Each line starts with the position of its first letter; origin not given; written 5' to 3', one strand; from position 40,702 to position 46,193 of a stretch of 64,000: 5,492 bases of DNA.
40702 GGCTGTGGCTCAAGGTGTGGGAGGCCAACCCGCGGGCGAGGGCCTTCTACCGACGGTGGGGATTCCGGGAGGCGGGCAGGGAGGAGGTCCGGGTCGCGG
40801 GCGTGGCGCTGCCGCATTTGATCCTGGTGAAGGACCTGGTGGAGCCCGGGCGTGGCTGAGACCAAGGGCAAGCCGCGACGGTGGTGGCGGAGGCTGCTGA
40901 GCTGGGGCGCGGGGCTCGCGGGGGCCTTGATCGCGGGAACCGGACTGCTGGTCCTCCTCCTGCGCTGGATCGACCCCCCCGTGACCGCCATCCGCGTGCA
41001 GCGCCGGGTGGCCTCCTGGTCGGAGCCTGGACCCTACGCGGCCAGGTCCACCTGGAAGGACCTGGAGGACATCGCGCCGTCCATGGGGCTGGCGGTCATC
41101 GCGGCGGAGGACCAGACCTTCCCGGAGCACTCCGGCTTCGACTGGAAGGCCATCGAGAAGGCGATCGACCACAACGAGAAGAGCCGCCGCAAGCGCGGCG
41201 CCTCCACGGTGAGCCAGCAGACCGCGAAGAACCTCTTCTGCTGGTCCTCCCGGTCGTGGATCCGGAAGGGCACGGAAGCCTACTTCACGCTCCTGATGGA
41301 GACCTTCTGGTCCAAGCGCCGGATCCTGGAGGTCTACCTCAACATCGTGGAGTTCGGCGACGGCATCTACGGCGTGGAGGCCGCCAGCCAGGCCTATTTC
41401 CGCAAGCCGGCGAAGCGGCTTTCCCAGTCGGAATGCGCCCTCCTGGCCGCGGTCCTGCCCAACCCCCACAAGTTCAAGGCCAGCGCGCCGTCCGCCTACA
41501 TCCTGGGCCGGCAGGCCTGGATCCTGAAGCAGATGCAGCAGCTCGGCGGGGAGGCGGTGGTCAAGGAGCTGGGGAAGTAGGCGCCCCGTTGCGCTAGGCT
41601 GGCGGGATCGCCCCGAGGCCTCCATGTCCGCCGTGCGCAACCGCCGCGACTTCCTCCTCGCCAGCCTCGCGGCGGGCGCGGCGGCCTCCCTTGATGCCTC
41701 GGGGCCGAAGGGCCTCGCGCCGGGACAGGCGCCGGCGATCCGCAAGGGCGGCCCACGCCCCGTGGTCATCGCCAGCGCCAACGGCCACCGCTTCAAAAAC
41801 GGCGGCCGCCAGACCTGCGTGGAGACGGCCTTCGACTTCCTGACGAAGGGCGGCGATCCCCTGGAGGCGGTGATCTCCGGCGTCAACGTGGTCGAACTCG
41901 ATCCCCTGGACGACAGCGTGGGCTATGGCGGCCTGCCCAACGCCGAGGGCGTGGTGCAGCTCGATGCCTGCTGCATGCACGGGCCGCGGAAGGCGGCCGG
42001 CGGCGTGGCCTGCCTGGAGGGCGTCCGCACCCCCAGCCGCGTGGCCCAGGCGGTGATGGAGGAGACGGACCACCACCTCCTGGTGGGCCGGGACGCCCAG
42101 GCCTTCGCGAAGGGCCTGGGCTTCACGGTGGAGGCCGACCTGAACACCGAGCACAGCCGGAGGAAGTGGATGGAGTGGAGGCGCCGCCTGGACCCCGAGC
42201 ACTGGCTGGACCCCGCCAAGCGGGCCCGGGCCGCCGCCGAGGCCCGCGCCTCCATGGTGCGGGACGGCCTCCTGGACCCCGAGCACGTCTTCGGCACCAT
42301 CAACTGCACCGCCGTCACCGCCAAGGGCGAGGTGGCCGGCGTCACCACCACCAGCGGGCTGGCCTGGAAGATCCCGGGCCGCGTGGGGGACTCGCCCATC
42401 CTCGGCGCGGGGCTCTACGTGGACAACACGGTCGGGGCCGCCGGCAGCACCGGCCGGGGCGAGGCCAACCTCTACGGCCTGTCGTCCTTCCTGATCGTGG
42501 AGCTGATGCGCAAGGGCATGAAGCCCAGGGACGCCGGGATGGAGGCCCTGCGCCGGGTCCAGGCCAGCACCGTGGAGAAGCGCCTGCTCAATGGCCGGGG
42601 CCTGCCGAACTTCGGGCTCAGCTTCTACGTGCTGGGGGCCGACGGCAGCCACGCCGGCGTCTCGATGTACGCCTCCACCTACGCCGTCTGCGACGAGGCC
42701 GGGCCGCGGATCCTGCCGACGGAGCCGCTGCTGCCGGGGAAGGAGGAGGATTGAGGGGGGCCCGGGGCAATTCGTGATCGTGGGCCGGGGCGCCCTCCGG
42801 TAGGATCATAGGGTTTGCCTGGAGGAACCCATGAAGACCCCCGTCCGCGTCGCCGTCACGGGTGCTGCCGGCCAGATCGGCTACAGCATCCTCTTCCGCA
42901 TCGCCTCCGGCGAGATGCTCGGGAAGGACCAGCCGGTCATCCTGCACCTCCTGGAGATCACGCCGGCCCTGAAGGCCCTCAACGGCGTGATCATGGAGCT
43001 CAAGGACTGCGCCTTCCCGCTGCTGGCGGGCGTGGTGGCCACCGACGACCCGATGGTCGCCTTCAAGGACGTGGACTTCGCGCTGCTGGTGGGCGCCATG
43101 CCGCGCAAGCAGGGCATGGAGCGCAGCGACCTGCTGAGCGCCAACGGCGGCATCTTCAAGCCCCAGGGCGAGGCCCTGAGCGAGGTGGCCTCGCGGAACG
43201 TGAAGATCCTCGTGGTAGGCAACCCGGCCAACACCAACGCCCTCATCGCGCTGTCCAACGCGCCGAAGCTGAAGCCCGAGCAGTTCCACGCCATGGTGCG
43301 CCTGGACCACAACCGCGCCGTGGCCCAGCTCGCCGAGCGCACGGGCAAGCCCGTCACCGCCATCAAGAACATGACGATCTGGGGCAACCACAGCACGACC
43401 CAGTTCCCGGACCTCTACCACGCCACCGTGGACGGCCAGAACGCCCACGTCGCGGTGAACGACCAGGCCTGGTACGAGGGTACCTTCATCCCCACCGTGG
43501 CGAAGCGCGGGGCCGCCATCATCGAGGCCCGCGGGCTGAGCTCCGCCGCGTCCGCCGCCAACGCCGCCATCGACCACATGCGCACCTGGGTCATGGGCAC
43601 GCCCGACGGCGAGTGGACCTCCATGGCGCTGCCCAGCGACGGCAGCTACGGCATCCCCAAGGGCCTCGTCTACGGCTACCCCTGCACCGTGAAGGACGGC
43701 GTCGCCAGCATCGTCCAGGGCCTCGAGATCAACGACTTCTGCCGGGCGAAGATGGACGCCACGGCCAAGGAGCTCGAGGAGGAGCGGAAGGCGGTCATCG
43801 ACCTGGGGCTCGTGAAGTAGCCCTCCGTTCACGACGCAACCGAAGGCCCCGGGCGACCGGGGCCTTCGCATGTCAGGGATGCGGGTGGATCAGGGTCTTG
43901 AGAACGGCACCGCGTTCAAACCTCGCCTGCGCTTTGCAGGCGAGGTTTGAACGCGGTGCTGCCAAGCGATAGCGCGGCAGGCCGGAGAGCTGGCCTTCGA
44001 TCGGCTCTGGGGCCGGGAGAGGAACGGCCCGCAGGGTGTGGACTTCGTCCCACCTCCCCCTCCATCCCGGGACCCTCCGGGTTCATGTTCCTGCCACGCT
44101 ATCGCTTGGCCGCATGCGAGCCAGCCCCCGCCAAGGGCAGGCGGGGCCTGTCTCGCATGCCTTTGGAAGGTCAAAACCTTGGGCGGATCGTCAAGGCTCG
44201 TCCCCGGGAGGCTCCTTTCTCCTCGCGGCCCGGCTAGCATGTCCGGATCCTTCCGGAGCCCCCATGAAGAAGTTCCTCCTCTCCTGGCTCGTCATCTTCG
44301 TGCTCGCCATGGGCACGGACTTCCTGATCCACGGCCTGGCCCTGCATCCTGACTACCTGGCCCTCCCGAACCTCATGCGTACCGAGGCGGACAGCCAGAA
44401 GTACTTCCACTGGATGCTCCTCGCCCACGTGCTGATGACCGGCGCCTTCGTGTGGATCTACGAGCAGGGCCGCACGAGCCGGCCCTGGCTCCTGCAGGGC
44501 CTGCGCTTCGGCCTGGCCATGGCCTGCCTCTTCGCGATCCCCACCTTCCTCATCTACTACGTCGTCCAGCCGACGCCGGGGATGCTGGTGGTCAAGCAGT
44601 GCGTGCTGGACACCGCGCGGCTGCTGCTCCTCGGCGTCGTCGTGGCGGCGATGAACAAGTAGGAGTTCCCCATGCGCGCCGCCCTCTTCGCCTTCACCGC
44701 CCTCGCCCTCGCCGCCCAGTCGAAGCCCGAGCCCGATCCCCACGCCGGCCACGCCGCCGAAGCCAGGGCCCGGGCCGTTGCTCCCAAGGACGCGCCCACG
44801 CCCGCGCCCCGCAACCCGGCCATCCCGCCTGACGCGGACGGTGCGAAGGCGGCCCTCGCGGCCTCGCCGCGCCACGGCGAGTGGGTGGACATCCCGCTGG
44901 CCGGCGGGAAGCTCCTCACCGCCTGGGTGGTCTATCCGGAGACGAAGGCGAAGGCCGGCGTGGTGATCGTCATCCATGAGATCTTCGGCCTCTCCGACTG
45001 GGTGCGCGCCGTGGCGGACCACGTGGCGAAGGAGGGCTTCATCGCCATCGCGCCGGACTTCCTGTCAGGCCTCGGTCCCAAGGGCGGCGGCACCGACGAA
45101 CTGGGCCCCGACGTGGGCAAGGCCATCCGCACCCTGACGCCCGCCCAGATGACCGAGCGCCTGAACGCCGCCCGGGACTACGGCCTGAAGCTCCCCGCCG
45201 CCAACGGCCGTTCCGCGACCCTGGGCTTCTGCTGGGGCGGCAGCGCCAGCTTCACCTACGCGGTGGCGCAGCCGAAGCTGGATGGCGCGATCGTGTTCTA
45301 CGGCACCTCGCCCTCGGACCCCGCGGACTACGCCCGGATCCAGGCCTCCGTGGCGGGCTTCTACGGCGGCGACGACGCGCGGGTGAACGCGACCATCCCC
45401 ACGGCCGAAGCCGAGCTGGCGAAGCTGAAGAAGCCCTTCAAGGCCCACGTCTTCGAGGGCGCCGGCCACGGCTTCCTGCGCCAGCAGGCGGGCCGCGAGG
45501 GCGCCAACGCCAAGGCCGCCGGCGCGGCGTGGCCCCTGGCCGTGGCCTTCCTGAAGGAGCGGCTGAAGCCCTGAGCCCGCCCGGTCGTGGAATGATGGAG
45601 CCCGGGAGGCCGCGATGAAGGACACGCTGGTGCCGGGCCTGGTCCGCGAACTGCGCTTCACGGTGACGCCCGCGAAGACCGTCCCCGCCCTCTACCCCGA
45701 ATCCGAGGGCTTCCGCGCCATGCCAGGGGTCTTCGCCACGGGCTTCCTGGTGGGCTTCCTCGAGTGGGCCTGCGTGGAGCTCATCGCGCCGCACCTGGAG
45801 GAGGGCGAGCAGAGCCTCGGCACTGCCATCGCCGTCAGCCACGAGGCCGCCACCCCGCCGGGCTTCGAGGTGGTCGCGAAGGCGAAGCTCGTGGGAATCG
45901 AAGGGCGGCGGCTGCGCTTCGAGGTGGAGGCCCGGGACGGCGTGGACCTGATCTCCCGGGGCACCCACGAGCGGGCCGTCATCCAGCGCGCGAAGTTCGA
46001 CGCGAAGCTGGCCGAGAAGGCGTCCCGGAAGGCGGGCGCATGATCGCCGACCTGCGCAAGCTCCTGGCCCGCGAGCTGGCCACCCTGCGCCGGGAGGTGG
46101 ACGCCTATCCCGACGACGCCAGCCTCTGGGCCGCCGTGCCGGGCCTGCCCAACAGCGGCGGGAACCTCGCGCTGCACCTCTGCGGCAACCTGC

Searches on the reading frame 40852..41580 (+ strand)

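Call 31: search_protein_families(library=pfam, proteins=[window:40852-41580:+], max_evalue=0.0001)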
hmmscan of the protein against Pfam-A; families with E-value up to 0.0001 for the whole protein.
window:40852-41580:+ (242 aa): 1 family
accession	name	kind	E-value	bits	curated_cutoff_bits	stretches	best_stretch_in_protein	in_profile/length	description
PF00912.28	Transgly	-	2.9e-54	183.6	27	1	63-229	11-178/178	Transglycosylase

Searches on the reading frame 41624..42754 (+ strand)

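Call 31: search_protein_families(library=pfam, proteins=[window:41624-42754:+], max_evalue=0.0001)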
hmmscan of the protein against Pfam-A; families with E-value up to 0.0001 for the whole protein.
window:41624-42754:+ (376 aa): 1 family
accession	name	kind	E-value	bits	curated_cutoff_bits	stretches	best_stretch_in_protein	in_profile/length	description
PF01112.23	Asparaginase_2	-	3.6e-57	194.3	27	1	61-314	25-267/309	Asparaginase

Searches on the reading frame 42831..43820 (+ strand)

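Call 32: search_protein_families(library=pfam, proteins=[window:42831-43820:+], max_evalue=0.0001)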
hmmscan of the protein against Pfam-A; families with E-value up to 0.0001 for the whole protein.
window:42831-43820:+ (329 aa): 2 families
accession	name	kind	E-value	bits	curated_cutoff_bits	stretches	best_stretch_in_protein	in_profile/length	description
PF02866.23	Ldh_1_C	-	1.6e-42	145.9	22.6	1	157-322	2-170/174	lactate/malate dehydrogenase, alpha/beta C-terminal domain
PF00056.29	Ldh_1_N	-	3.8e-34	118.2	27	1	5-149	1-137/141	lactate/malate dehydrogenase, NAD binding domain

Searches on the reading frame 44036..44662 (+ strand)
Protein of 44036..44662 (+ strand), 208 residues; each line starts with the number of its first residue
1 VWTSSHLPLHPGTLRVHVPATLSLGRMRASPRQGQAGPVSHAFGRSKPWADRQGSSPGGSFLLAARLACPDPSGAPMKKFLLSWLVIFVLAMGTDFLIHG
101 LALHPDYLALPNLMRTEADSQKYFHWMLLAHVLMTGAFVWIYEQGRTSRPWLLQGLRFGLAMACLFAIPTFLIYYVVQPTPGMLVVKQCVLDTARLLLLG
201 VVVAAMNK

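Call 32: search_protein_families(library=pfam, proteins=[window:44036-44662:+], max_evalue=0.0001)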
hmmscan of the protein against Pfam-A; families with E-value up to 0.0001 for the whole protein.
window:44036-44662:+ (208 aa): 1 family
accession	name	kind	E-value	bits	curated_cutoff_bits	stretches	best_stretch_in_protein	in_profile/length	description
PF08570.15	DUF1761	-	3.7e-05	24.4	31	1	83-203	2-122/123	Protein of unknown function (DUF1761)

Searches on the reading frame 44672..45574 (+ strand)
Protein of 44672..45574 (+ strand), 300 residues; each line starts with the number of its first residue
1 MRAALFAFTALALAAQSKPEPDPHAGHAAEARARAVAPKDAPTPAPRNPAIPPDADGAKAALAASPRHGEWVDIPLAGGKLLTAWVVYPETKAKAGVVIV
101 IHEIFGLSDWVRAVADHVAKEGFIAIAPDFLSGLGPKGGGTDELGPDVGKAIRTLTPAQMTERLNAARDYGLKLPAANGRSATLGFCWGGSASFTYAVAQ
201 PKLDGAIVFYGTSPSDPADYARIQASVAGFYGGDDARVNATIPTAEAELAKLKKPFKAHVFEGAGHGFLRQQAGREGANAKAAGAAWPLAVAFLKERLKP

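Call 32: search_protein_families(library=pfam, proteins=[window:44672-45574:+], max_evalue=0.0001)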
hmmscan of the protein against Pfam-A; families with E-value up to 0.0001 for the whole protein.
window:44672-45574:+ (300 aa): 1 family
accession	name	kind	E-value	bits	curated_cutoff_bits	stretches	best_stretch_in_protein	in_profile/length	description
PF01738.24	DLH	-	1.1e-38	133.5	21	1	84-296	3-215/217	Dienelactone hydrolase family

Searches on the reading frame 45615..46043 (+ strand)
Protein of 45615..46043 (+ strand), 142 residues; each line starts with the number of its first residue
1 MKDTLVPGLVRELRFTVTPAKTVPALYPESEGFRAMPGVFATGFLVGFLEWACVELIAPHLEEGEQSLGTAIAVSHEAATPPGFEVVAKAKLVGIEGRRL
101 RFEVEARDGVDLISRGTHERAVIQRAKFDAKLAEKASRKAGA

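Call 32: search_protein_families(library=pfam, proteins=[window:45615-46043:+], max_evalue=0.0001)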
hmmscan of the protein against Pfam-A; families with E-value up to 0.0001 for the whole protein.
window:45615-46043:+ (142 aa): 1 family
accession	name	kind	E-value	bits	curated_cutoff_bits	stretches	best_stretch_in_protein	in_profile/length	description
PF22636.2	FlK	-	4.6e-31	107.4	27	1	34-125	11-102/103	Fluoroacetyl-CoA-specific thioesterase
